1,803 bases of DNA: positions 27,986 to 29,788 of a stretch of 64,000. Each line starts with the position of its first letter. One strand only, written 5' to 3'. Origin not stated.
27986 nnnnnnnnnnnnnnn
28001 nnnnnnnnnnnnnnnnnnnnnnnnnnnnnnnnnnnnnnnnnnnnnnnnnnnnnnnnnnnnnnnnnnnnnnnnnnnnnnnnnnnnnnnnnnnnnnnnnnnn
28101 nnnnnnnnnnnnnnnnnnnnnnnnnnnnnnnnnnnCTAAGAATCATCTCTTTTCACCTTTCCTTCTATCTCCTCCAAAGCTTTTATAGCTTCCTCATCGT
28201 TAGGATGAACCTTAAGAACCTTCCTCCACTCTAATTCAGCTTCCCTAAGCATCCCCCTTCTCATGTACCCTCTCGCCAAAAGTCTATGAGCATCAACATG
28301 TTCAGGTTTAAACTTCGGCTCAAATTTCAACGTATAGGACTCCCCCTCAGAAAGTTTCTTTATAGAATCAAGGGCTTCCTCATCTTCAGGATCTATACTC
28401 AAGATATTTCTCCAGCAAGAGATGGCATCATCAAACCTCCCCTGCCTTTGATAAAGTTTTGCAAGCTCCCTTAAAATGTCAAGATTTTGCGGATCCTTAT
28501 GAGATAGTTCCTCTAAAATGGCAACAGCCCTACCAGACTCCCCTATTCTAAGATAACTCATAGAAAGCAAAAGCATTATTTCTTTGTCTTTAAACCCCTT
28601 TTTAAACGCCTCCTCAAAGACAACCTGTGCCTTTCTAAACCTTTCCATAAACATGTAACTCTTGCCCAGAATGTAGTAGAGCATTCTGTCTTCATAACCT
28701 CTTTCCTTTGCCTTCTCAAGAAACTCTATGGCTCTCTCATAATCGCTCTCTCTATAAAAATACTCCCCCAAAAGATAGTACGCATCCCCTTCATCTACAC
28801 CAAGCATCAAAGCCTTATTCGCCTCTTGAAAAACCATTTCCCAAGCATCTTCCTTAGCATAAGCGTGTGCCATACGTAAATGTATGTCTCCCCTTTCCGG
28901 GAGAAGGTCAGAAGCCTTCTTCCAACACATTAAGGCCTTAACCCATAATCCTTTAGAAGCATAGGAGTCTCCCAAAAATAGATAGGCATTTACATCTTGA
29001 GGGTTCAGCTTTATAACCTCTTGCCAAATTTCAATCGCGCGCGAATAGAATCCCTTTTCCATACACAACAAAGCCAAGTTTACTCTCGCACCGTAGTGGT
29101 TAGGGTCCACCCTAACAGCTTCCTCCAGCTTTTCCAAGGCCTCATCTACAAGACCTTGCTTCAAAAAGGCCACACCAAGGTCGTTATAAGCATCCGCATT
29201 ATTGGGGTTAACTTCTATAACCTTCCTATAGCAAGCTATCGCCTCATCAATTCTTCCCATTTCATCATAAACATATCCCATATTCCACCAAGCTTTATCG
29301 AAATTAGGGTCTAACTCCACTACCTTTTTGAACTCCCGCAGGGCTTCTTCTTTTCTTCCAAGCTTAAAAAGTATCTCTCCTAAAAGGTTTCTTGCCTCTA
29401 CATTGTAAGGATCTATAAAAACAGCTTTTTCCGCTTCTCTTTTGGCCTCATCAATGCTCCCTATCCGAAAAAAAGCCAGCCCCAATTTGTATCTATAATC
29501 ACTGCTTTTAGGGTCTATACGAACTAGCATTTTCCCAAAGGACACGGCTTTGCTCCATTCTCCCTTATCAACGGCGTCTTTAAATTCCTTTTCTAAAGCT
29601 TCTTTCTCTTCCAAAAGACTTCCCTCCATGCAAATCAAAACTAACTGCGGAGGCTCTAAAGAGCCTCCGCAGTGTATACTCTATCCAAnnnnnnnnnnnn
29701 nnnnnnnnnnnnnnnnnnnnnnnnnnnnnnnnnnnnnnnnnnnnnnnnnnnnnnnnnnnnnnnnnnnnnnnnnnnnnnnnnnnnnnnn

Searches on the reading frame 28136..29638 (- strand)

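Call 18: search_protein_families(library=pfam, proteins=[window:28136-29638:-], max_evalue=0.00001)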
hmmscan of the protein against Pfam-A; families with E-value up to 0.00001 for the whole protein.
window:28136-29638:- (500 aa): 32 families (the best 25 are shown)
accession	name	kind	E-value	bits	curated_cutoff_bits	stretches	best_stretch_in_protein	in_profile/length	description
PF07719.23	TPR_2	-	1.7e-61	199.7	27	3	115-147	2-34/34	Tetratricopeptide repeat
PF00515.34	TPR_1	-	8.2e-54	177.8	27.8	3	116-147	3-34/34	Tetratricopeptide repeat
PF13414.12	TPR_11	-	5.7e-52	173.6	26.8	3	126-162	6-42/42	TPR repeat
PF13432.12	TPR_16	-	5.3e-49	164.6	32.7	2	120-180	3-63/65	Tetratricopeptide repeat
PF14559.12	TPR_19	-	9.4e-49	164.1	25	5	369-422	8-61/68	Tetratricopeptide repeat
PF13428.12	TPR_14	-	4.3e-46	151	23.5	0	115-155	2-42/44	Tetratricopeptide repeat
PF13181.12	TPR_8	-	1.2e-43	144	25.7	2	115-147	2-34/34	Tetratricopeptide repeat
PF13431.12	TPR_17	-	8.3e-42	138.4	24.4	1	136-169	1-34/34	Tetratricopeptide repeat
PF13174.12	TPR_6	-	3.5e-32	109.2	26.3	0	116-146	2-32/33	Tetratricopeptide repeat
PF13424.12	TPR_12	-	4.5e-31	107.3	30.1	1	116-178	5-75/77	Tetratricopeptide repeat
PF12895.13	ANAPC3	-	1.1e-28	99.7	27.2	1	275-343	14-81/82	Anaphase-promoting complex, cyclosome, subunit 3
PF23914.1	TPR_CcmH_CycH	-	1.5e-28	100.1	42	2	319-421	51-156/158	Cytochrome c-type biogenesis protein H TPR domain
PF13176.12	TPR_7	-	3.4e-23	80.1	27.9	0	389-421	2-34/36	Tetratricopeptide repeat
PF13371.12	TPR_9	-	3.7e-22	78.6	35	0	129-180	10-61/73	Tetratricopeptide repeat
PF14561.12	TPR_20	-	3.5e-15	56.5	25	0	67-139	9-83/90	Tetratricopeptide repeat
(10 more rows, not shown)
